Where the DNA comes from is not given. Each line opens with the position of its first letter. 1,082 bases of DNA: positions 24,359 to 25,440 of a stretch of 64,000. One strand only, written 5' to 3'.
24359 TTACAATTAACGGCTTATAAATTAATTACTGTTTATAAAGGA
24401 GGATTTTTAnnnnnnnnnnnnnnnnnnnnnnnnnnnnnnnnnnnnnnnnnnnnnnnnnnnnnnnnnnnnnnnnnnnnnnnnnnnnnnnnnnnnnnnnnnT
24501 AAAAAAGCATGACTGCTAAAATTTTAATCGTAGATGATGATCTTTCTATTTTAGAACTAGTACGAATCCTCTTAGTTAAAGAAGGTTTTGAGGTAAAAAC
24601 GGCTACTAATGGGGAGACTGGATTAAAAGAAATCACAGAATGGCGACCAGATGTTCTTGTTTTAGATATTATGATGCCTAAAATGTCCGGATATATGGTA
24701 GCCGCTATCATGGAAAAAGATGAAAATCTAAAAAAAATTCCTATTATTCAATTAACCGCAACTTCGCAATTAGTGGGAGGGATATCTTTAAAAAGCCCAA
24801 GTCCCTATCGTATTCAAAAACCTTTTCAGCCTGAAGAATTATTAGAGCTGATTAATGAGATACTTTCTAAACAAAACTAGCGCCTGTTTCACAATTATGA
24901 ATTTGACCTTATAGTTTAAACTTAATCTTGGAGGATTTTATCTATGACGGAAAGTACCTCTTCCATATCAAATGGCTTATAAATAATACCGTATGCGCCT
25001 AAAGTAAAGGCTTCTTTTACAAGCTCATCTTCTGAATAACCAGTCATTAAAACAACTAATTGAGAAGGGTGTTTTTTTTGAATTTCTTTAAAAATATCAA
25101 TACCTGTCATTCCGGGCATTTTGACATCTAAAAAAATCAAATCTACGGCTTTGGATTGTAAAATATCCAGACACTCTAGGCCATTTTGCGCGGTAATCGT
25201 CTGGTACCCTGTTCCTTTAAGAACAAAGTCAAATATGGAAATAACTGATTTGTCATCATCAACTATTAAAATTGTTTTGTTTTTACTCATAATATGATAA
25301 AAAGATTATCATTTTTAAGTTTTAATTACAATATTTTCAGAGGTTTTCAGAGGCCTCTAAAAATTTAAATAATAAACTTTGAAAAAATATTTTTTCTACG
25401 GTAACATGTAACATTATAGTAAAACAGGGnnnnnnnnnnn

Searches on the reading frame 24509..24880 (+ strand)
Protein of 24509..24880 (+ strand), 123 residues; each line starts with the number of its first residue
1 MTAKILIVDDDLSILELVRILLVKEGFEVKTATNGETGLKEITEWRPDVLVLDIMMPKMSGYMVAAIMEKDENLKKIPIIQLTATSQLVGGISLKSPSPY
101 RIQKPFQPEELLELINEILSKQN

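Call 20: search_protein_families(library=pfam, proteins=[window:24509-24880:+], max_evalue=0.001)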
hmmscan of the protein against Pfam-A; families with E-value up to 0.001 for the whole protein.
window:24509-24880:+ (123 aa): 1 family
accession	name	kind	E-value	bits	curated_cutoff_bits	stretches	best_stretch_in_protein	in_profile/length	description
PF00072.30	Response_reg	-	1.3e-21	77.3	30.2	1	5-115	1-110/111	Response regulator receiver domain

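Call 32: find_homologous_proteins(query=window:24509-24877:+, max_evalue=1e-10)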
Query window:24509-24877:+ (123 aa): 76 proteins with E <= 1e-10 among 275 candidates.
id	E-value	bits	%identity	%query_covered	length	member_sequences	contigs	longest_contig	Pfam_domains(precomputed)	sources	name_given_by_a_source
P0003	3.0e-70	251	100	100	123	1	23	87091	PF00072.31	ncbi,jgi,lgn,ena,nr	ncbi:response regulator [bacterium]|jgi:DNA-binding response OmpR family regulator|nr:response regul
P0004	1.5e-44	168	60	100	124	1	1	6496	PF00072.31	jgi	jgi:two-component system, sensor histidine kinase and response regulator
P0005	4.2e-35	138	55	94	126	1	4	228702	PF00072.31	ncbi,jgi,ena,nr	ncbi:response regulator [bacterium]|jgi:two-component system, OmpR family, alkaline phosphatase synt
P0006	6.4e-33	131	49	98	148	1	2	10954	PF00072.31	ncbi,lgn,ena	ncbi:MAG: response regulator [Candidatus Margulisiibacteriota bacterium]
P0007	3.5e-32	128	48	98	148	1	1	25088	PF00072.31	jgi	jgi:CheY-like chemotaxis protein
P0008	6.2e-21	92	43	94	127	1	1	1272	PF00072.31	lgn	-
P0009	9.4e-19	85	40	98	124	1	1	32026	PF00072.31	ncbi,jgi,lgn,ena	jgi:CheY-like chemotaxis protein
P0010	2.7e-18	84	42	97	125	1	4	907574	PF23198.2,PF00072.31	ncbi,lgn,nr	ncbi:MAG: response regulator [Nitrospirae bacterium]|nr:response regulator [Nitrospirota bacterium]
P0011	1.1e-17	82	39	98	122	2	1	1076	PF00072.31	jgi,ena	-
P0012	1.4e-17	81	40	98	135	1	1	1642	PF00072.31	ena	-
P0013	1.1e-16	79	40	98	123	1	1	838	PF00072.31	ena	-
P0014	6.8e-16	76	41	89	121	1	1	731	PF00072.31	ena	-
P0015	8.2e-16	76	42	98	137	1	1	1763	PF00072.31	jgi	-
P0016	1.1e-15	75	43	85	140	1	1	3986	PF00072.31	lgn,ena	-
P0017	3.4e-15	74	42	96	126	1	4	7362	PF00072.31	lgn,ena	-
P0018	5.7e-15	73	40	98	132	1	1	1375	PF00072.31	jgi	-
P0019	6.2e-15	73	39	100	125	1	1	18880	PF00072.31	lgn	-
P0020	1.7e-14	72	42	96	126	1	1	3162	PF00072.31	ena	-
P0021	2.4e-14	71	41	96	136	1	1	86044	PF00072.31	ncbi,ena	-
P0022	2.8e-14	71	43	91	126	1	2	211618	PF00072.31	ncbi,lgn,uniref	ncbi:response regulator transcription factor [Almyronema epifaneia]|uniref:Response regulator transc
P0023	4.5e-14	70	39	98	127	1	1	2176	PF00072.31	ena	-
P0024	4.5e-14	70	36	94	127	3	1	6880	PF00072.31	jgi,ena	jgi:CheY-like chemotaxis protein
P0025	9.4e-14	69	39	98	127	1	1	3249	PF00072.31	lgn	-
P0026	1.6e-13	68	43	98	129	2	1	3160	PF00072.31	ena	-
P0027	2.3e-13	68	35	97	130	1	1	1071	PF00072.31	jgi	-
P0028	2.3e-13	68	37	90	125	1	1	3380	PF23198.2,PF00072.31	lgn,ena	-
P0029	2.4e-13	68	39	95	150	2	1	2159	PF00072.31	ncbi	-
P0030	3.1e-13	67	41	90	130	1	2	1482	PF00072.31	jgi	jgi:CheY-like chemotaxis protein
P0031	3.7e-13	67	39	98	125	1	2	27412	PF00072.31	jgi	jgi:two-component system, OmpR family, alkaline phosphatase synthesis response regulator PhoP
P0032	4.9e-13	67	37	98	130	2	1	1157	PF00072.31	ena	-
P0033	6.2e-13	67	41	99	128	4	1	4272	PF00072.31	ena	-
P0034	7.0e-13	66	40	98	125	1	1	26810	PF00072.31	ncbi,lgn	-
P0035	7.0e-13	66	37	98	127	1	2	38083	PF00072.31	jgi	jgi:two-component system alkaline phosphatase synthesis response regulator PhoP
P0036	9.9e-13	66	38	98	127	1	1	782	PF00072.31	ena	-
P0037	1.0e-12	66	40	98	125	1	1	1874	PF00072.31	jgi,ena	-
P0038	1.1e-12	66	40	98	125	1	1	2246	PF00072.31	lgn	-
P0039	1.4e-12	65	43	98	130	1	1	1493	PF00072.31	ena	-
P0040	1.7e-12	65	38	98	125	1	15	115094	PF00072.31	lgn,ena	-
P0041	2.4e-12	65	35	95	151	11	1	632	PF00072.31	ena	-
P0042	3.1e-12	64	35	98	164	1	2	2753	PF00072.31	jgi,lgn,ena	-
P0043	3.1e-12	64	39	93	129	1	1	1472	PF00072.31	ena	-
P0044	3.5e-12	64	47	68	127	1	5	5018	PF00072.31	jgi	jgi:DNA-binding response OmpR family regulator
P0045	4.0e-12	64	38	95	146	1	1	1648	PF00072.31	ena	-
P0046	4.4e-12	64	50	65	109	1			PF00072.31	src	-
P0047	5.3e-12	64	38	98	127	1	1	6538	PF00072.31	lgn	-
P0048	8.4e-12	63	37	98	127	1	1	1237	PF00072.31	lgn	-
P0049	1.1e-11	62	38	80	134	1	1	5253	PF00072.31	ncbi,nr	ncbi:MAG: response regulator [Chloroflexi bacterium]|nr:response regulator [Chloroflexota bacterium]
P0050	1.2e-11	62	43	68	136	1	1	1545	PF00072.31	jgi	-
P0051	1.4e-11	62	43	68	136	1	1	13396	PF00072.31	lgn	-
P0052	1.4e-11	62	36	96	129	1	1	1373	PF00072.31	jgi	jgi:CheY-like chemotaxis protein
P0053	1.5e-11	62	38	97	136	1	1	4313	PF00072.31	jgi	-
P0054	1.5e-11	62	37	80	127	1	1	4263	PF00072.31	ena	-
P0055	1.5e-11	62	41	98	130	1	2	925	PF00072.31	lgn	-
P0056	1.6e-11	62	40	92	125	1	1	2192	PF00072.31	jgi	-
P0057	2.0e-11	62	38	95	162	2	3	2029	PF00072.31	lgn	-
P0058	2.1e-11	62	36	100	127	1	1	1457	PF00072.31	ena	-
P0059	2.3e-11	61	35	97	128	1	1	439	PF00072.31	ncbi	-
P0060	2.4e-11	61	37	97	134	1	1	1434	PF00072.31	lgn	-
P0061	2.4e-11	61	45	68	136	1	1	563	PF00072.31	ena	-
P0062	2.5e-11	61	42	95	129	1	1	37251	PF00072.31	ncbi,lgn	-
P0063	2.7e-11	61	35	98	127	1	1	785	PF00072.31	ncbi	-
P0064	3.5e-11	61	39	98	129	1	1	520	PF00072.31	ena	-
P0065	3.7e-11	61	36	96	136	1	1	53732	PF00072.31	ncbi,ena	-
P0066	4.1e-11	61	43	68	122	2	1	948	PF00072.31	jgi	-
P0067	4.1e-11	61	36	95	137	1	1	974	PF00072.31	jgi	jgi:CheY-like chemotaxis protein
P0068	4.2e-11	61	37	91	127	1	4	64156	PF00072.31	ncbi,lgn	-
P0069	4.3e-11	61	37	96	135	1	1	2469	PF00072.31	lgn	-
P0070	4.5e-11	61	36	95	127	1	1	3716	PF00072.31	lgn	-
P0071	5.2e-11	60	35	98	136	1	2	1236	PF00072.31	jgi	jgi:two-component system cell cycle response regulator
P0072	5.3e-11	60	49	64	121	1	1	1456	PF00072.31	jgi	jgi:DNA-binding response OmpR family regulator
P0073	8.3e-11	60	35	98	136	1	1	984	PF00072.31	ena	-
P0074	8.7e-11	60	36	95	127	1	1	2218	PF00072.31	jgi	jgi:two-component system chemotaxis response regulator CheY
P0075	9.0e-11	60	40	98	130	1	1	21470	PF00072.31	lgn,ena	-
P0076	9.3e-11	60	36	98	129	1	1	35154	PF00072.31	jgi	jgi:two-component system alkaline phosphatase synthesis response regulator PhoP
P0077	9.7e-11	59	33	99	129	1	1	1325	PF00072.31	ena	-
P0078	9.9e-11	59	35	95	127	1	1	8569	PF00072.31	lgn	-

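Call 33: find_encoding_contigs(protein=P0004, flank=5000, max_places=2)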
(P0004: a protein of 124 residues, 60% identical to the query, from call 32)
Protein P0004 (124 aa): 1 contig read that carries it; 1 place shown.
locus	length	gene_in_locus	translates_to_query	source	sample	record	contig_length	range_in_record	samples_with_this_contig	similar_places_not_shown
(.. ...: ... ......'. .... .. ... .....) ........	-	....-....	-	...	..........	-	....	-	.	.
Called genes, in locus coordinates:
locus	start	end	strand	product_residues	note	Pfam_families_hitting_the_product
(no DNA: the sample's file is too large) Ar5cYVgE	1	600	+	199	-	?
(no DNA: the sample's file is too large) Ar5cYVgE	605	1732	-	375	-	PF12784:PDDEXK_2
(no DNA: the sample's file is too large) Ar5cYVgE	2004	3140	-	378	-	PF00072:Response_reg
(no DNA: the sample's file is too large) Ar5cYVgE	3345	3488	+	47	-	-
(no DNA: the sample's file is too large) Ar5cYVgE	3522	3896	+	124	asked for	PF00072:Response_reg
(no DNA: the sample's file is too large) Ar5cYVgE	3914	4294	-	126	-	PF00072:Response_reg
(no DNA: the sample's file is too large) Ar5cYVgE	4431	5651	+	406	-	PF00376:MerR, PF13411:MerR_1, PF02645:DegV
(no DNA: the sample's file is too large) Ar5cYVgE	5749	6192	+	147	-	-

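Call 34: find_encoding_contigs(protein=P0005, flank=5000, max_places=2)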
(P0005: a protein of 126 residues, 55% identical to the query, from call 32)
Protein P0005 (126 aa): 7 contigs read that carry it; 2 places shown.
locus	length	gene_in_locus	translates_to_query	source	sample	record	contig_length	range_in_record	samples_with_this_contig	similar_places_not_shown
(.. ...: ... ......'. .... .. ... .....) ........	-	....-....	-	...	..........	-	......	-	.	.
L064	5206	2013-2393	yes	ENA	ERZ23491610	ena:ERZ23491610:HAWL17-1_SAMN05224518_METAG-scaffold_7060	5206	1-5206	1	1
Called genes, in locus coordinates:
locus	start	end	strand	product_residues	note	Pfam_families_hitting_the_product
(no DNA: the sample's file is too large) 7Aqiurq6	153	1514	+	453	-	PF00308:Bac_DnaA, PF01695:IstB_IS21 (weak), PF00004:AAA (weak), PF08299:Bac_DnaA_C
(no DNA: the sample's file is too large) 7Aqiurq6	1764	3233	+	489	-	PF00712:DNA_pol3_beta, PF02767:DNA_pol3_beta_2, PF02768:DNA_pol3_beta_3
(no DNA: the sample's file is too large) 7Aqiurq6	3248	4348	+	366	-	PF02463:SMC_N, PF13476:AAA_23 (weak)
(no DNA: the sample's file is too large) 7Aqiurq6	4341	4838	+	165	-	-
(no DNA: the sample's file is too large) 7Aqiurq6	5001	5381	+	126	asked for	PF00072:Response_reg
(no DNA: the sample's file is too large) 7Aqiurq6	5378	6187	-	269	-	PF01177:Asp_Glu_race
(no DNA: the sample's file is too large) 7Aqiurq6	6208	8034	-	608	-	PF07833:Cu_amine_oxidN1, PF01520:Amidase_3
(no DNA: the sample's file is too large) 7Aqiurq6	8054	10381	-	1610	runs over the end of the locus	-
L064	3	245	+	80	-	?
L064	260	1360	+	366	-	PF02463:SMC_N, PF13476:AAA_23 (weak)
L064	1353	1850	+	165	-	-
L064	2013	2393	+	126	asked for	PF00072:Response_reg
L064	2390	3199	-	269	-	PF01177:Asp_Glu_race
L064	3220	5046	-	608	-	PF07833:Cu_amine_oxidN1, PF01520:Amidase_3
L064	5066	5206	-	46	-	?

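Call 35: find_encoding_contigs(protein=P0006, flank=5000, max_places=2)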
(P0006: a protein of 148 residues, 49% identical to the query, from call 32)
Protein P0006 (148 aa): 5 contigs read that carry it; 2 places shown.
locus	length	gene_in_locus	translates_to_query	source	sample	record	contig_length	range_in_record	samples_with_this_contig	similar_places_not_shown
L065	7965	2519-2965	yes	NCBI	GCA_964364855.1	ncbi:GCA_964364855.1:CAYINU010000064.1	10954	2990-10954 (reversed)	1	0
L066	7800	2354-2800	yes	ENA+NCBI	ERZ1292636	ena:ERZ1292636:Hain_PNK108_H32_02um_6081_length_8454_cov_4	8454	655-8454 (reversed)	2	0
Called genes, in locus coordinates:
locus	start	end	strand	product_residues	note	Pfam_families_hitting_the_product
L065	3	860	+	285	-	?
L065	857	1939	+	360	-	PF02463:SMC_N, PF13175:AAA_15 (faint)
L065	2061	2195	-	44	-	-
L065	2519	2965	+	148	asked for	PF00072:Response_reg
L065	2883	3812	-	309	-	-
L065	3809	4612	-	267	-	PF01177:Asp_Glu_race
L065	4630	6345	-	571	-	PF07833:Cu_amine_oxidN1 (faint), PF01520:Amidase_3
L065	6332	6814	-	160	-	-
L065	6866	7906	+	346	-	PF02547:Queuosine_synth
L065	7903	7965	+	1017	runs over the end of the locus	?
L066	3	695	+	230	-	PF02767:DNA_pol3_beta_2, PF02768:DNA_pol3_beta_3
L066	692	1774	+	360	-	PF02463:SMC_N, PF13175:AAA_15 (weak)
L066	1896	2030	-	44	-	-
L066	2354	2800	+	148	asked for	PF00072:Response_reg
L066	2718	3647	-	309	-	-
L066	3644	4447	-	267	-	PF01177:Asp_Glu_race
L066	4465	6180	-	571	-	PF07833:Cu_amine_oxidN1 (faint), PF01520:Amidase_3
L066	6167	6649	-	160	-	-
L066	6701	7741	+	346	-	PF02547:Queuosine_synth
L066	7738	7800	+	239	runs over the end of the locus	?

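Call 36: find_encoding_contigs(protein=P0007, flank=5000, max_places=2)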
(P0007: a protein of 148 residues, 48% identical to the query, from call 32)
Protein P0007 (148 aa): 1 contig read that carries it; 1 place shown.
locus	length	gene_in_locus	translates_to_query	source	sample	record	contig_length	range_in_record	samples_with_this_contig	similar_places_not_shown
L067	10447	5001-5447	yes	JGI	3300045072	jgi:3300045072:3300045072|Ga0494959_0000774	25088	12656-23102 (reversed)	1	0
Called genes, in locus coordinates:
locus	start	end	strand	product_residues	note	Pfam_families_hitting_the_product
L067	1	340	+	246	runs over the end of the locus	PF01209:Ubie_methyltran (weak), PF13489:Methyltransf_23, PF13847:Methyltransf_31, PF08241:Methyltransf_11, PF08242:Methyltransf_12, PF13649:Methyltransf_25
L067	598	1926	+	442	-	PF11638:DnaA_N, PF00308:Bac_DnaA, PF01695:IstB_IS21, PF00004:AAA (weak), PF08299:Bac_DnaA_C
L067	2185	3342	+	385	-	PF00712:DNA_pol3_beta, PF02767:DNA_pol3_beta_2, PF02768:DNA_pol3_beta_3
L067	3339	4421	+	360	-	PF02463:SMC_N, PF13175:AAA_15 (faint)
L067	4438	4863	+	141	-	PF05258:DciA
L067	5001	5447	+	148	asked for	PF00072:Response_reg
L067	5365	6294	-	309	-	-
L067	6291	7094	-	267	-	PF01177:Asp_Glu_race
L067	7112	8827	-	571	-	PF07833:Cu_amine_oxidN1 (faint), PF01520:Amidase_3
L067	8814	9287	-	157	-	PF00300:His_Phos_1 (weak)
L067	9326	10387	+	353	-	PF02547:Queuosine_synth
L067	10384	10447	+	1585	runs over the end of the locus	PF09343:DUF2460 (faint)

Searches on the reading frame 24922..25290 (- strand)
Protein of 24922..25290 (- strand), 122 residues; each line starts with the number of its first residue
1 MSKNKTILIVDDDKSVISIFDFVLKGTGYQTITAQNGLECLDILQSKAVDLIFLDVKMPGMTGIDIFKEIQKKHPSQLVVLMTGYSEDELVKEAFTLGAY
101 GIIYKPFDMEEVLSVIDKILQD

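Call 20: search_protein_families(library=pfam, proteins=[window:24922-25290:-], max_evalue=0.001)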
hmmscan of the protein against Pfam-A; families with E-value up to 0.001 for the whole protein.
window:24922-25290:- (122 aa): 2 families
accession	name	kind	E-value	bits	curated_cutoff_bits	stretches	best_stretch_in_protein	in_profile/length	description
PF00072.30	Response_reg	-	8.7e-30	103.6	30.2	1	7-116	1-110/111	Response regulator receiver domain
PF21332.3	AmiR_N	-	0.0008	19.8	27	0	47-115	39-106/111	AmiR, N-terminal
